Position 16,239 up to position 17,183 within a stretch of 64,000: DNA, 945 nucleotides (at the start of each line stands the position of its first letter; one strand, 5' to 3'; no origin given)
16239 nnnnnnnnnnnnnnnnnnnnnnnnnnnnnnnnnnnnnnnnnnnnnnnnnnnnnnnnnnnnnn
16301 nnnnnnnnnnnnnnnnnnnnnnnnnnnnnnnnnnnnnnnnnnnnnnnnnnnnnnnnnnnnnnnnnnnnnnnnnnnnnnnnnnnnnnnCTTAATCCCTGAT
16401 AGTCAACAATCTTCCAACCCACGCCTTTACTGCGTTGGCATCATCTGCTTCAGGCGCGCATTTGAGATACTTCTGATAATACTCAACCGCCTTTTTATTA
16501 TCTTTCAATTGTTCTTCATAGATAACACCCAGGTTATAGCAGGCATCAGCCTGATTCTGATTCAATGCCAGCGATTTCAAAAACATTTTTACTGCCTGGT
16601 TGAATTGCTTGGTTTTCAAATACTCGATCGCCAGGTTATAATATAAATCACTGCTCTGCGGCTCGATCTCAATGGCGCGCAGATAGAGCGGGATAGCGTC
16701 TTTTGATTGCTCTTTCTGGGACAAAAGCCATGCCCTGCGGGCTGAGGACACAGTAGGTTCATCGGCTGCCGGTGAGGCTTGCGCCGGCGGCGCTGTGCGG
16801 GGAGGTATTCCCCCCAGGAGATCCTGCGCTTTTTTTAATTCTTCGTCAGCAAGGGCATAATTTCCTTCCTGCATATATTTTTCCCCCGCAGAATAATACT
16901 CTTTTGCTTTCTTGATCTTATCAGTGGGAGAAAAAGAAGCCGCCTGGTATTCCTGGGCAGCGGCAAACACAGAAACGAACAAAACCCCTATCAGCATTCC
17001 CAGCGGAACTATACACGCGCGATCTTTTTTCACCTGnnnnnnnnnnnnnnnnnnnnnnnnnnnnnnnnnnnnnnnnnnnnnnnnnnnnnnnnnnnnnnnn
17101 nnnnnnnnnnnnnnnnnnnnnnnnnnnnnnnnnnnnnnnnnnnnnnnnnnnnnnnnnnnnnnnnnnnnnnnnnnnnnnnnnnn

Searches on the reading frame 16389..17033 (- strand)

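Call 50: search_protein_families(library=pfam, proteins=[window:16389-17033:-], max_evalue=0.001)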
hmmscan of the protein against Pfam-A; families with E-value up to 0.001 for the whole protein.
window:16389-17033:- (214 aa): 15 families
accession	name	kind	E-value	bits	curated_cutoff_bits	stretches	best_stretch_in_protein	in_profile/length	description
PF13181.12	TPR_8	-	3.2e-16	58.5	25.7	2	162-194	1-32/34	Tetratricopeptide repeat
PF00515.34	TPR_1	-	4.9e-16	58.2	27.8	1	129-160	2-33/34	Tetratricopeptide repeat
PF07719.23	TPR_2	-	6.5e-15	54.4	27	1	129-160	2-33/34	Tetratricopeptide repeat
PF13431.12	TPR_17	-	1.4e-12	47.3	24.4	1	116-148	1-33/34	Tetratricopeptide repeat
PF13414.12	TPR_11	-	1.4e-09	38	26.8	2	138-175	4-41/42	TPR repeat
PF13424.12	TPR_12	-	1.8e-09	38.1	30.1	1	130-193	5-75/77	Tetratricopeptide repeat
PF13176.12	TPR_7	-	4e-09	36.3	27.9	0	164-188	1-24/36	Tetratricopeptide repeat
PF13428.12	TPR_14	-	5.6e-09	36.3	23.5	0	99-135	6-42/44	Tetratricopeptide repeat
PF13432.12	TPR_16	-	7.8e-09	36.3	32.7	1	132-196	1-64/65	Tetratricopeptide repeat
PF14559.12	TPR_19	-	3.4e-08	34.1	25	1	107-160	4-57/68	Tetratricopeptide repeat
PF13371.12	TPR_9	-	1e-06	29.1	35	1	138-204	5-70/73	Tetratricopeptide repeat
PF08238.18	Sel1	-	0.00011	23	30.7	1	162-188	1-30/36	Sel1 repeat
PF13374.12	TPR_10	-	0.00049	20.5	27.5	0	131-158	5-32/42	Tetratricopeptide repeat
PF23914.1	TPR_CcmH_CycH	-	0.00062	20.1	42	0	107-198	63-156/158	Cytochrome c-type biogenesis protein H TPR domain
PF13174.12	TPR_6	-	0.00078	20.4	26.3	0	164-191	2-28/33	Tetratricopeptide repeat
